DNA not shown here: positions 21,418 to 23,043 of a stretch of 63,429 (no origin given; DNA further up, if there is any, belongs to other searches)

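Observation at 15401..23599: ORFan double operon of secreted, membrane and coiled-coil proteins around a classic AAA+ ATPase: candidate undescribed membrane-associated machine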

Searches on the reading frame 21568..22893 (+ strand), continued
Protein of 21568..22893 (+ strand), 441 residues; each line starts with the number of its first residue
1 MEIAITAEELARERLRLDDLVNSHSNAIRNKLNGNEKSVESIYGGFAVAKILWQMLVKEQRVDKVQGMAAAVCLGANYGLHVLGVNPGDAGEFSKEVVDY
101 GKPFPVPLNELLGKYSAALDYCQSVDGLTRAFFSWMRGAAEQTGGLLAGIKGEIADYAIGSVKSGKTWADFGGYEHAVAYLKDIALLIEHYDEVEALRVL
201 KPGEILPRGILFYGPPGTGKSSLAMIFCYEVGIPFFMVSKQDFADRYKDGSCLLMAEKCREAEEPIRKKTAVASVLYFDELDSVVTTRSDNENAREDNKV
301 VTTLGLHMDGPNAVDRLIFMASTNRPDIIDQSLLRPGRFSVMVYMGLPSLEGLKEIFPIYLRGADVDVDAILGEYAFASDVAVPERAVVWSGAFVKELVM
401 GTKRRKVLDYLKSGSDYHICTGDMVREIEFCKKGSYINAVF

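Call 11: find_related_loci(query=window:21568-22893:+, collection=genome_contigs, flank=10000)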
Query window:21568-22893:+ (441 aa) in genome_contigs; peptide patterns used: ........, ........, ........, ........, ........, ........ (x = any residue, [..] = any of these).
18 stretches matched a pattern; 1 encode a relative of the query (tblastn E <= 1e-3); 1 distinct loci.
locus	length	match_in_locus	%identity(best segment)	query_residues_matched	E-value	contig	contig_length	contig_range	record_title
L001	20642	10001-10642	30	164-398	9e-24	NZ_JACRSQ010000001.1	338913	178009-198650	Bianquea renquensis strain NSJ-32 H6_ctg0001, whole genome shotgun sequence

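Call 12: find_encoding_contigs(protein=P0040, flank=10000, max_places=4)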
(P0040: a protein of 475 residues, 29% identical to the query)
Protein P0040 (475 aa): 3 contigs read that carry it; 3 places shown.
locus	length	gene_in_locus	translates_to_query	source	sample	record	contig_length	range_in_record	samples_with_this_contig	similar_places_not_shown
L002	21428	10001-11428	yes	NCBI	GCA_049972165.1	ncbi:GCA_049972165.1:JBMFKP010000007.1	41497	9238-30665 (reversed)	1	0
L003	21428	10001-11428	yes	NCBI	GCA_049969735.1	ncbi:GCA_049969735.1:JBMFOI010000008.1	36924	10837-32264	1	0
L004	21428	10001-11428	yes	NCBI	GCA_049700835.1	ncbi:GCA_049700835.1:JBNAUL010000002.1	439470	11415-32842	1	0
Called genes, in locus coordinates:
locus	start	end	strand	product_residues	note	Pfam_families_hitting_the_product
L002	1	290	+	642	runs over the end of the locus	PF00482:T2SSF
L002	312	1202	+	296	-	PF00482:T2SSF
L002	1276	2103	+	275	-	PF05833:NFACT_N (faint), PF05670:NFACT-R_1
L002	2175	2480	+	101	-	PF01985:CRS1_YhbY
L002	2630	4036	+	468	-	-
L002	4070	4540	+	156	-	-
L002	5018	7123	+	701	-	PF01261:AP_endonuc_2 (weak)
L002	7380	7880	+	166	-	PF01037:AsnC_trans_reg (weak)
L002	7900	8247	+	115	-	-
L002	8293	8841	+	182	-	PF04471:Mrr_cat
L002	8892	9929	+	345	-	-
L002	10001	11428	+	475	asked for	PF00004:AAA, PF07728:AAA_5 (weak)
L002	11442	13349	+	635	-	-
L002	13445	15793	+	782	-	PF00056:Ldh_1_N, PF02866:Ldh_1_C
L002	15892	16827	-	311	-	PF04015:DUF362, PF00037:Fer4 (faint), PF12837:Fer4_6 (faint)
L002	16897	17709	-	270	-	PF01978:TrmB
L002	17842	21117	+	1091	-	PF07833:Cu_amine_oxidN1 (weak)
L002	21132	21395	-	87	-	PF01247:Ribosomal_L35Ae, PF01782:RimM (faint)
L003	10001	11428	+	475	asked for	PF00004:AAA, PF07728:AAA_5 (weak)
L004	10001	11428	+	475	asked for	PF00004:AAA, PF07728:AAA_5 (weak)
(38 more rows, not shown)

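Call 13: find_encoding_contigs(protein=P0013, flank=10000, max_places=4)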
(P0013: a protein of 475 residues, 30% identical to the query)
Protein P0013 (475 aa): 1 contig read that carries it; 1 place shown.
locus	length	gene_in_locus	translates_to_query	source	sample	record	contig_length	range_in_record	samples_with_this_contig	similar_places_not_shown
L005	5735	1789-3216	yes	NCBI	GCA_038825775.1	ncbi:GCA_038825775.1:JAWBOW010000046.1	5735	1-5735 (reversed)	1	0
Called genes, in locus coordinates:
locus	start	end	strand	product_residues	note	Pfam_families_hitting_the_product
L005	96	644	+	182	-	PF04471:Mrr_cat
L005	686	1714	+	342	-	-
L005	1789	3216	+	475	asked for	PF00004:AAA, PF07728:AAA_5 (faint)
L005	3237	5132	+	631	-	-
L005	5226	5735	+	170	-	?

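Call 14: find_encoding_contigs(protein=window:21568-22893:+, flank=10000, max_places=4)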
Protein window:21568-22893:+ (441 aa): no gene with exactly this product is on record in the collection.

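Call 21: search_protein_families(library=padloc, max_evalue=0.1, proteins=[window:21568-22893:+])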
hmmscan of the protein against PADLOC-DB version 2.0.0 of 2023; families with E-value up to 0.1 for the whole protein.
window:21568-22893:+ (441 aa): 7 families
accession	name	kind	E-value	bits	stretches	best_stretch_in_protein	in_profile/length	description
PDLC04232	IetA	-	8e-20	69.5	1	193-409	101-299/330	-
PDLC02196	IetA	-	2.7e-17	61.3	2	274-409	182-304/374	-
PDLC02195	IetA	-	1e-13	49.4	1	182-369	114-288/395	-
PDLC04231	IetA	-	1.6e-10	39.2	1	199-342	108-241/262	-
PDLC00914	TRIP13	-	5.1e-07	27.4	1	254-369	124-239/302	TRIP13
PDLC00915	TRIP13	-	0.0013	16.2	0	210-225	66-81/302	TRIP13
PDLC04140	mad8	-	0.0081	13.7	1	207-233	27-53/314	mads_8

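Call 22: search_solved_structures(query=window:21568-22893:+, max_evalue=1e-10, show_alignments=1)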
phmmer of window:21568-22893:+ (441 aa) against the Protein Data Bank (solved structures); distinct sequences matched with E-value up to 1e-10: 258 (the best 60 are shown).
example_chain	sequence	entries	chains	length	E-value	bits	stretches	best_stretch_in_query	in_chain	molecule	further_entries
7wub_D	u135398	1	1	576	2.1e-47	165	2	166-370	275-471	Transitional endoplasmic reticulum ATPase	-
7wub_C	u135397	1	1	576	2.1e-47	165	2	166-370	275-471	Transitional endoplasmic reticulum ATPase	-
6oaa_B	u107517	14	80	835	3.6e-47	164.2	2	168-374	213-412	Cell division control protein 48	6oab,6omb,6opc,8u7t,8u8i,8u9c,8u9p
8dar_A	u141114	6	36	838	3.7e-47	164.2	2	168-374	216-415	Cell division control protein 48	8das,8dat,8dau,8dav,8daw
7rlj_A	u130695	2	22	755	4.4e-47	164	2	166-370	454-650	Transitional endoplasmic reticulum ATPase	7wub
8yka_A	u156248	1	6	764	4.5e-47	163.9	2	166-370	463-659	Transitional endoplasmic reticulum ATPase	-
5c18_A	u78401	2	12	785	5.1e-47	163.8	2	166-370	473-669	Transitional endoplasmic reticulum ATPase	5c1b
7y4w_A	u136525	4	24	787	5.1e-47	163.7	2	166-370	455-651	Transitional endoplasmic reticulum ATPase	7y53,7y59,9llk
5c19_A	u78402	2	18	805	5.4e-47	163.7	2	166-370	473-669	Transitional endoplasmic reticulum ATPase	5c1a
7bp9_A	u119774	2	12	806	5.5e-47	163.6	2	166-370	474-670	Transitional endoplasmic reticulum ATPase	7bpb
7bp8_A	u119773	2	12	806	5.5e-47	163.6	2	166-370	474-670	Transitional endoplasmic reticulum ATPase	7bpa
10qq_A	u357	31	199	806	5.5e-47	163.6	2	166-370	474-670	Transitional endoplasmic reticulum ATPase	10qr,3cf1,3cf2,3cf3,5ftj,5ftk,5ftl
7k57_A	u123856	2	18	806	5.5e-47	163.6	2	166-370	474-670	Transitional endoplasmic reticulum ATPase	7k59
7l5w_A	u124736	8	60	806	5.5e-47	163.6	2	166-370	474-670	Transitional endoplasmic reticulum ATPase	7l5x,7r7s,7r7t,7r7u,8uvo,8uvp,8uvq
5ifw_B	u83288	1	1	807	5.5e-47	163.6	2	166-370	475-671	Transitional endoplasmic reticulum ATPase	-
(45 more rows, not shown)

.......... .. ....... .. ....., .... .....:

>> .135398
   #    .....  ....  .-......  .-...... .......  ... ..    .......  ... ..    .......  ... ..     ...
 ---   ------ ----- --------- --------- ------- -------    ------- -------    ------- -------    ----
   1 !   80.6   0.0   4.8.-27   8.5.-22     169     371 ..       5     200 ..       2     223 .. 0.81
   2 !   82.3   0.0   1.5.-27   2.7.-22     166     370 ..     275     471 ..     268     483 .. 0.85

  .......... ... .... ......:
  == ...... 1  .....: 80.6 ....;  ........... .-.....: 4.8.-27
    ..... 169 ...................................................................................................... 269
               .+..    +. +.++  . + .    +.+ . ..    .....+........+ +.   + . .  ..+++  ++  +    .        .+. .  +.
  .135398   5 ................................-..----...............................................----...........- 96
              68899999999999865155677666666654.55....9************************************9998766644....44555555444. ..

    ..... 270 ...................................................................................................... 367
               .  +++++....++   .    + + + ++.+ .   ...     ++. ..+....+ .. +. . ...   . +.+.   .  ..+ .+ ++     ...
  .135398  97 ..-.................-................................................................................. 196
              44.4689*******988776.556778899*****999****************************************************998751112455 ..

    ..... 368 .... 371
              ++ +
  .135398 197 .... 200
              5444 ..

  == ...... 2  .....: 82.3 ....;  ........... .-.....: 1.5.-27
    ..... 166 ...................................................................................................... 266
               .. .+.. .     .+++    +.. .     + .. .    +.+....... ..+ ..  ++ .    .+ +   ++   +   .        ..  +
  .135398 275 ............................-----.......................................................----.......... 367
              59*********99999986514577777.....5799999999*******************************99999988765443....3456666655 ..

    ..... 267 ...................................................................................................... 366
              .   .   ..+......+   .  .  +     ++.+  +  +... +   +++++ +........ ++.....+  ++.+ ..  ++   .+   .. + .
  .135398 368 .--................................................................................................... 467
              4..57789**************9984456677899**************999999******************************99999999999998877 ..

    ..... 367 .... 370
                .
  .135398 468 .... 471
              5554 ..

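Call 27: find_related_loci(query=window:21568-22893:+, collection=viral_contigs, flank=10000)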
Query window:21568-22893:+ (441 aa) in viral_contigs; peptide patterns used: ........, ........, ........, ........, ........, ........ (x = any residue, [..] = any of these).
No stretch of DNA in the collection matches any of the patterns.

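Call 68: predict_structure(alignment_id=A2)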
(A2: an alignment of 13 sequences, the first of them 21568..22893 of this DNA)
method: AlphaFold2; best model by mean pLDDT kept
length: 441 residues; sequences in the alignment: 13
mean_pLDDT: 84.8   pTM: 0.63
mean pLDDT of the five models: 84.8, 83.6, 83.1, 82.8, 82.3
residues with pLDDT >= 90: 192; 70-90: 201; 50-70: 36; < 50: 12
segments of 3 or more residues with pLDDT < 50: 161-163, 380-382, 436-441
pLDDT, mean of each block of 10 residues (from residue 1): 85 87 82 85 93 86 87 91 80 83 89 91 84 90 66 74 68 92 95 93 92 92 92 87 66 90 89 93 78 75 92 94 92 89 91 91 87 73 61 90 91 89 90 53 32
secondary structure, 60 per line:
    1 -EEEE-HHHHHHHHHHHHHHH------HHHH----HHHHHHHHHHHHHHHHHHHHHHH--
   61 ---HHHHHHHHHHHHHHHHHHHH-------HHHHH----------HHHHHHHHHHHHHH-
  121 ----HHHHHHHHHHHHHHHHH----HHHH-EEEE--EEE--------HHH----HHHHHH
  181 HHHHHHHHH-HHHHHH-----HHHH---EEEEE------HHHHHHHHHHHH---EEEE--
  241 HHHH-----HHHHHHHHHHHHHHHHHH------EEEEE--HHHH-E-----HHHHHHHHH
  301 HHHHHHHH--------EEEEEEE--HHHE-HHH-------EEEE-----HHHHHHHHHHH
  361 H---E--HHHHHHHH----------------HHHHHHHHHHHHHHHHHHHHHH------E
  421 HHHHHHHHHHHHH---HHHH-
elements in order: E2-5 H7-21 H28-31 H36-58 H64-83 H91-95 H106-119 H125-141 H146-149 E151-154 E157-159 H175-189 H191-196 H202-205 E209-213 H220-231 E235-238 H241-244 H250-267 E274-278 H281-284 H292-308 E317-323 E341-344 H350-361 H368-375 H392-413 H421-433 H437-440
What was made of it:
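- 21568..22893 (+): AAA+ ATPase: a family-specific helical N-domain (residues 1 to about 165) followed by a single classic-clade AAA module (about 166-441). It has no protease domain and no TM helix. The model has pLDDT 84.8 (call 68).
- On Classic-clade AAA+ ATPase (PF00004): Only a monomer model was possible (call 68).
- On Vps4/CdvC with ESCRT-III: The N-domain is modelled as a ~160-aa five-helix bundle plus a beta hairpin (call 68).
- On Cdc48/p97 and NSF: The N-domain is all-helical (call 68).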

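Call 76: fold_search(model_id=the predicted structure, library=pdb)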
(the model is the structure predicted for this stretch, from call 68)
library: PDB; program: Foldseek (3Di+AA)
matches with E <= 10: 1725; with E <= 0.001: 1432
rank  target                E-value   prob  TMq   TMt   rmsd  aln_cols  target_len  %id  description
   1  8ua1_D                7.4e-16  1.00  0.49  0.40  10.0       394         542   21  Cdc48-Shp1 unfolding native substrate, Class 9 (released 2024-11-06)
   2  5c18_F                3.6e-15  1.00  0.51  0.32   4.3       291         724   24  p97-delta709-728 in complex with ATP-gamma-S (released 2016-01-13)
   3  2ce7_A                3.6e-15  1.00  0.47  0.51   3.2       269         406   29  EDTA treated (released 2006-02-09)
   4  5c1a_A                4.7e-15  1.00  0.50  0.31   4.8       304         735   25  p97-N750D/R753D/M757D/Q760D in complex with ATP-gamma-S (released 2016-01-13)
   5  4kod_A                5.4e-15  1.00  0.49  0.50   3.0       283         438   25  Structure of p97 N-D1 R155H mutant in complex with ADP (released 2013-11-13)
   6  4kod_L                5.7e-15  1.00  0.48  0.48   3.1       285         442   24  Structure of p97 N-D1 R155H mutant in complex with ADP (released 2013-11-13)
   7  7rlf_A                7.0e-15  1.00  0.50  0.31   3.6       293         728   24  Cryo-EM structure of human p97-E470D mutant bound to ATPgS. (released 2021-09-22)
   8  5c18_B                7.0e-15  1.00  0.51  0.32   5.5       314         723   23  p97-delta709-728 in complex with ATP-gamma-S (released 2016-01-13)
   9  9pf1_C                7.3e-15  1.00  0.50  0.58   3.6       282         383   23  Nub1/Fat10-processing human 26S proteasome with Rpt4 at top of spiral staircase (AAA+ motor locally refined) (released 2025-11-19)
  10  7lmz_B                7.7e-15  1.00  0.51  0.31  10.8       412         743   19  Cryo-EM structure of human p97 in complex with Npl4/Ufd1 and Ub6 (Class 1) (released 2021-09-15)
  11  2ce7_E                8.9e-15  1.00  0.47  0.51   3.2       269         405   28  EDTA treated (released 2006-02-09)
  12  4kod_I                9.4e-15  1.00  0.49  0.49   2.9       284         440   25  Structure of p97 N-D1 R155H mutant in complex with ADP (released 2013-11-13)
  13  4kod_B                1.4e-14  1.00  0.49  0.49   3.0       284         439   25  Structure of p97 N-D1 R155H mutant in complex with ADP (released 2013-11-13)
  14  4kod_D                1.5e-14  1.00  0.49  0.50   3.0       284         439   25  Structure of p97 N-D1 R155H mutant in complex with ADP (released 2013-11-13)
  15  4kod_C                1.5e-14  1.00  0.48  0.49   3.2       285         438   24  Structure of p97 N-D1 R155H mutant in complex with ADP (released 2013-11-13)
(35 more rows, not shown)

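Call 102: search_protein_families(library=pfam, max_evalue=0.01, proteins=[L002:2630-4036:+, L002:7900-8247:+])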
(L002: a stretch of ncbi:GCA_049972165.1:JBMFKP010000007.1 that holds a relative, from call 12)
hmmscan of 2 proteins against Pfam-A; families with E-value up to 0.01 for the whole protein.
L002:2630-4036:+ (468 aa): 0 families

L002:7900-8247:+ (115 aa): 0 families

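Call 103: search_protein_families(library=padloc, max_evalue=0.01, proteins=[L002:8293-8841:+, L002:11442-13349:+, L002:8892-9929:+, L002:2630-4036:+])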
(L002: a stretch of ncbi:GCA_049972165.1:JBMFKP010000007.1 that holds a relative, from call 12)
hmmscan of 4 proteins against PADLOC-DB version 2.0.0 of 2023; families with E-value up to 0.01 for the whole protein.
L002:8293-8841:+ (182 aa): 3 families
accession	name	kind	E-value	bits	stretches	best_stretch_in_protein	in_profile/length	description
PDLC04819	PDC-S02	-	1.9e-06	25.3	1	3-128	192-308/334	-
PDLC00631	ZorD1|ZorD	-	1.5e-05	21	1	5-126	946-1060/1071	"SWI2/SNF2 helicase, Mrr-like nuclease"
PDLC03657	mREase_IV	-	0.00041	17.8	1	12-127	177-292/317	Type IV methyl-directed restriction enzyme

L002:11442-13349:+ (635 aa): 0 families

L002:8892-9929:+ (345 aa): 0 families

L002:2630-4036:+ (468 aa): 0 families
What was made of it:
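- Closest known: Zorya. Same: In sister loci the partner nuclease resembles the Mrr-like module of ZorD (E=1.5e-5; call 103).
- No component other than the generic AAA domain matches any known defence model; IetA scores 8e-20 over the AAA domain only (calls 21, 103).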
